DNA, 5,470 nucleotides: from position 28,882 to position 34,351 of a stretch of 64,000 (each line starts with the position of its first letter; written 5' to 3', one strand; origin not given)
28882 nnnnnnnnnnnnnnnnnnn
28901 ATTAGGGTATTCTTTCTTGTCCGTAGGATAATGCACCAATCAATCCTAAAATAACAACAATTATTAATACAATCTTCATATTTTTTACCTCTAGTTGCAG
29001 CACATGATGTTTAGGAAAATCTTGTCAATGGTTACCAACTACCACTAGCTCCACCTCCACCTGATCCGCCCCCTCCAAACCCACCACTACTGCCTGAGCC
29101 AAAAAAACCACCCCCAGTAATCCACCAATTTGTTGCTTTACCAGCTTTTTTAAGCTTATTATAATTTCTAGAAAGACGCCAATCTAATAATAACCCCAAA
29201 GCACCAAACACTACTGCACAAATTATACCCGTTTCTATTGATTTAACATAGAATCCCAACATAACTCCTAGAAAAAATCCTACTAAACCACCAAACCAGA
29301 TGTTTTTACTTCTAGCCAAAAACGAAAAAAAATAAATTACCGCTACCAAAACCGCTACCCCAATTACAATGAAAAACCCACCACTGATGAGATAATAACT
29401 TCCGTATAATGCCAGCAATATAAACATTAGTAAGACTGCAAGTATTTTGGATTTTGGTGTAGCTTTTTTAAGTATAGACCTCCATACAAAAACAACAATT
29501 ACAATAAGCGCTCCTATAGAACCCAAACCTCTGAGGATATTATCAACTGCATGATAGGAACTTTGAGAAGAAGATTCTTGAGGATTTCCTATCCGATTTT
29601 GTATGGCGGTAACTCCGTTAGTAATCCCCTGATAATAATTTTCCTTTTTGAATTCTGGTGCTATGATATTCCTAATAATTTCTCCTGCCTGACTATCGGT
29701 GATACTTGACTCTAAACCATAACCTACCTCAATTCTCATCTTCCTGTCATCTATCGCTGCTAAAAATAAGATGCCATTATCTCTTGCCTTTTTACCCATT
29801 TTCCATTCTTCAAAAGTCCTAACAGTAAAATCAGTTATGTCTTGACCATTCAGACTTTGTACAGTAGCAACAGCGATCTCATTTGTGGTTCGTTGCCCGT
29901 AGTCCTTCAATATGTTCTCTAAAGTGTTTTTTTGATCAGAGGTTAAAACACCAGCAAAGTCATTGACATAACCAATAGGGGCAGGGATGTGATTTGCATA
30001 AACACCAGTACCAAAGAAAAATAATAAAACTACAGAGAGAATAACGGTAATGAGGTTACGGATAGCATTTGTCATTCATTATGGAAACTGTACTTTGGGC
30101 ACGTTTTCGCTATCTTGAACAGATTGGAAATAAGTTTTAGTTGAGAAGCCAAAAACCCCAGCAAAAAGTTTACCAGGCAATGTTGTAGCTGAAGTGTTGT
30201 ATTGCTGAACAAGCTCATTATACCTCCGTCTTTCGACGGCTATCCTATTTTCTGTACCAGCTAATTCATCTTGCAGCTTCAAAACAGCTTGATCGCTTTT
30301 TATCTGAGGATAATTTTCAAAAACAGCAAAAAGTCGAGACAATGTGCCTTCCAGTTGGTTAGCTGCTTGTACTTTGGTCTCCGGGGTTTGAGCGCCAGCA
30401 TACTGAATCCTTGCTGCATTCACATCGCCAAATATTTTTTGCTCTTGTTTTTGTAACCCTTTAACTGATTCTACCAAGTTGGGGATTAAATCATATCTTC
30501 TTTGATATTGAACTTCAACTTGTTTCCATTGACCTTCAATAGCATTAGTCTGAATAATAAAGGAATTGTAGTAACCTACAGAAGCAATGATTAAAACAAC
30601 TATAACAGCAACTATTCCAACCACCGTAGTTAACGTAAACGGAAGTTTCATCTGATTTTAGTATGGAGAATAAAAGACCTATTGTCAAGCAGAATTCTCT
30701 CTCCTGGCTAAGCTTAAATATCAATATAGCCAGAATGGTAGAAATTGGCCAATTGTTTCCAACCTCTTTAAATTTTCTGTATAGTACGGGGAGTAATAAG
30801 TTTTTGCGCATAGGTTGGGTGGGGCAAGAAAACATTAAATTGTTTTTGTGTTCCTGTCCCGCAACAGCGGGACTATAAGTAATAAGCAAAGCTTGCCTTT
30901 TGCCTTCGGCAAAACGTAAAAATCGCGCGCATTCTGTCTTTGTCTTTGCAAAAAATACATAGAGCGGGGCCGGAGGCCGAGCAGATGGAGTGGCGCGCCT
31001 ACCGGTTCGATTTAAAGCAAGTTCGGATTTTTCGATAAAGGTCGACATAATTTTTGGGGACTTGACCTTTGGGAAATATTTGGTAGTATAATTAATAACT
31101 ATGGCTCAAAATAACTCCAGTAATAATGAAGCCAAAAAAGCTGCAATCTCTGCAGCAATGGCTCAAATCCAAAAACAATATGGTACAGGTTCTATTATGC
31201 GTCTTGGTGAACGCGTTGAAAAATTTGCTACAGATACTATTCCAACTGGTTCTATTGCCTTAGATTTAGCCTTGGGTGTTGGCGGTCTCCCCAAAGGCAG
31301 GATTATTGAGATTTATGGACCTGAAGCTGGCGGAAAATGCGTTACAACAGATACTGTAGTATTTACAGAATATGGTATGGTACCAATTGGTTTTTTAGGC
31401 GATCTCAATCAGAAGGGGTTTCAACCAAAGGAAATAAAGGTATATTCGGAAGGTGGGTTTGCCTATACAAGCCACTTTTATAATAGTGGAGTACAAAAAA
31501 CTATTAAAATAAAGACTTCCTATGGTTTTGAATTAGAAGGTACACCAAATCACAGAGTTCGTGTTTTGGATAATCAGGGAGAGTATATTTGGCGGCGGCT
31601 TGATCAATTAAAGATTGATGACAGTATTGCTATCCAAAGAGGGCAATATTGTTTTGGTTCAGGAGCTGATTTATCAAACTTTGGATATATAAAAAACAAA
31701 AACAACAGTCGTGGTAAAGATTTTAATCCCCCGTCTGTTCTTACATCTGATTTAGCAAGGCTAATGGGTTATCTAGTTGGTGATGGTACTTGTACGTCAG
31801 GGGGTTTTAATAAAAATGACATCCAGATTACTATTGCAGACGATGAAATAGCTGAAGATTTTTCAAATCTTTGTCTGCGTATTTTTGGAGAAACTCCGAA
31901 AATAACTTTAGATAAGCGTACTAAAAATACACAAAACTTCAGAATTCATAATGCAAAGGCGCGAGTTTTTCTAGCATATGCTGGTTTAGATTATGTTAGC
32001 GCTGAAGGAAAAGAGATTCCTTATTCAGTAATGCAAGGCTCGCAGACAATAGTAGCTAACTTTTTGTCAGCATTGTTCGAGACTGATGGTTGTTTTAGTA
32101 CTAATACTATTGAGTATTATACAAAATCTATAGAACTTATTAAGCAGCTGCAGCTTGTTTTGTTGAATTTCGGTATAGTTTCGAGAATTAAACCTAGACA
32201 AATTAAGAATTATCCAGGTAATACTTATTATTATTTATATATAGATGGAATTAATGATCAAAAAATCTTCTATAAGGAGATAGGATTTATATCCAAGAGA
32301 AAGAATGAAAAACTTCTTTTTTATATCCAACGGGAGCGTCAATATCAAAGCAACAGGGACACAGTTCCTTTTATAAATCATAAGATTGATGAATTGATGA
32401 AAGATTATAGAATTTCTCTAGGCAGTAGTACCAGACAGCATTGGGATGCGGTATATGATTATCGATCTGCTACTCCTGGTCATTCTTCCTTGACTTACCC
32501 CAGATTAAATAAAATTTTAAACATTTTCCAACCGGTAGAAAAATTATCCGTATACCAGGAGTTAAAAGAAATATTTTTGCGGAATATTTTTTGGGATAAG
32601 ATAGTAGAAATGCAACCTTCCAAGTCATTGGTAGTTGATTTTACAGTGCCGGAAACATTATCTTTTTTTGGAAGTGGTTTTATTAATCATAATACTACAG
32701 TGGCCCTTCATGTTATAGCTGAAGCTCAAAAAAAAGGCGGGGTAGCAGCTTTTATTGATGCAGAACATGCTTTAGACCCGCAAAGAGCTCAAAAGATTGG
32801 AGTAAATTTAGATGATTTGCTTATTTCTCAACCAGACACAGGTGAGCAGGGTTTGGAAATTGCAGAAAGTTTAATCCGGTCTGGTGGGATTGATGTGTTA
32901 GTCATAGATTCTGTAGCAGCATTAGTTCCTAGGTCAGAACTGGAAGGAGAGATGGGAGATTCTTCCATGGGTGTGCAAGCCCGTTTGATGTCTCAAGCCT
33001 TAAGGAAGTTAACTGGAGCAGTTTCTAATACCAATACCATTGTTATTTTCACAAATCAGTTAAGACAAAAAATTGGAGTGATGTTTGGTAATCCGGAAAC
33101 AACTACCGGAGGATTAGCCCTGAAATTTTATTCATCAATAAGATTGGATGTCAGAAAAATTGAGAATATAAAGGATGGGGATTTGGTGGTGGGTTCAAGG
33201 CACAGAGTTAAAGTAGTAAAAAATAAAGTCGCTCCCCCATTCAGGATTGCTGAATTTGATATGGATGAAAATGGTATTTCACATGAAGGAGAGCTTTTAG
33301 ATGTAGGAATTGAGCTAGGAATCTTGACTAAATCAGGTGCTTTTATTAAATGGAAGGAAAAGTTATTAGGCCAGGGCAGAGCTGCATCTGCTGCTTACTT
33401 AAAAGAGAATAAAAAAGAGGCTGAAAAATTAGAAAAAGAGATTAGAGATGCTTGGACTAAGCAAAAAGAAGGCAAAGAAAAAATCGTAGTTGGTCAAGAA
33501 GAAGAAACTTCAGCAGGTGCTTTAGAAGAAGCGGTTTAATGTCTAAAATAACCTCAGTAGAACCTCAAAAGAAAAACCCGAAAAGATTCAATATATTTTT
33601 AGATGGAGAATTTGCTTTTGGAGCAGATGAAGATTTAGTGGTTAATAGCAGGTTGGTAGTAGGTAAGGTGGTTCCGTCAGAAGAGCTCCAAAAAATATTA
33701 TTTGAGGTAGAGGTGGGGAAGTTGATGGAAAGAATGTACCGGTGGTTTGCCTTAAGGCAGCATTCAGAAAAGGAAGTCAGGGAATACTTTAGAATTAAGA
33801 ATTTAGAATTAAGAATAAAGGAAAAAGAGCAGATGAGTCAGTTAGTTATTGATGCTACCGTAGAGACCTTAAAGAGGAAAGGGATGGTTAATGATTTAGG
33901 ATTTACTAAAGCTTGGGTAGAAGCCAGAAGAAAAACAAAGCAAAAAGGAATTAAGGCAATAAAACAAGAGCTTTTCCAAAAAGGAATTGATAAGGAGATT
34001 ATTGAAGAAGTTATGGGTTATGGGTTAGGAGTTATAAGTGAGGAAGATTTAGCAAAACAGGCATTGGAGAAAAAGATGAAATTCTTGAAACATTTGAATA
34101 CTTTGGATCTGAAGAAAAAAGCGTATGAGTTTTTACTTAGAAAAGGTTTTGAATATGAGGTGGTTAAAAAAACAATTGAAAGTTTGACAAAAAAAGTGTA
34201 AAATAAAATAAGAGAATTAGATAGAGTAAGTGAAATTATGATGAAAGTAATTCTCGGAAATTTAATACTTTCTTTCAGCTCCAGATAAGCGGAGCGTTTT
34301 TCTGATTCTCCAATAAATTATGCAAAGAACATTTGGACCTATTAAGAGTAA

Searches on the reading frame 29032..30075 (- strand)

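Call 56: search_protein_families(library=pfam, proteins=[window:29032-30075:-], max_evalue=0.01)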
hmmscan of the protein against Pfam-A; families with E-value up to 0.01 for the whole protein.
window:29032-30075:- (347 aa): 2 families
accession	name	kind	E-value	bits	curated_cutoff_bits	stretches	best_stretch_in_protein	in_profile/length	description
PF04536.20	TPM_phosphatase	-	1.2e-43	148.6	22.1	1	37-160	1-124/125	TPM domain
PF11992.13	TgpA_N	-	0.0012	18.4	30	1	187-299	21-143/333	TgpA N-terminal domain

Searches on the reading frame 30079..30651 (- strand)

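Call 56: search_protein_families(library=pfam, proteins=[window:30079-30651:-], max_evalue=0.01)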
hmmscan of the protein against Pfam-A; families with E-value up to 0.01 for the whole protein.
window:30079-30651:- (190 aa): 2 families
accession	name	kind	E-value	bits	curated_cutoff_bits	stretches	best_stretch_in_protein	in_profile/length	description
PF04011.17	LemA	-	7.2e-56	188.6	26.2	1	41-189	1-149/149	LemA family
PF20517.3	TMEM127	-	0.0044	17.5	25.3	1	9-56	47-97/113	Transmembrane protein 127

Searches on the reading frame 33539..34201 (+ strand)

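Call 56: search_protein_families(library=pfam, proteins=[window:33539-34201:+], max_evalue=0.01)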
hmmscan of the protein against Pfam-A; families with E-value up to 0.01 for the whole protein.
window:33539-34201:+ (220 aa): 3 families
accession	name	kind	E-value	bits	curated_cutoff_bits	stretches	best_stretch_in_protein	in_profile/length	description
PF02631.22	RecX_HTH2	-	2.7e-13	50.4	26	1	118-159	1-42/42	RecX, second three-helix domain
PF21981.2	RecX_HTH3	-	7.9e-11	42.4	26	1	168-212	2-47/48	RecX, third three-helix domain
PF21982.2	RecX_HTH1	-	3.7e-06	27.3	26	0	139-160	17-38/40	RecX, first three-helix domain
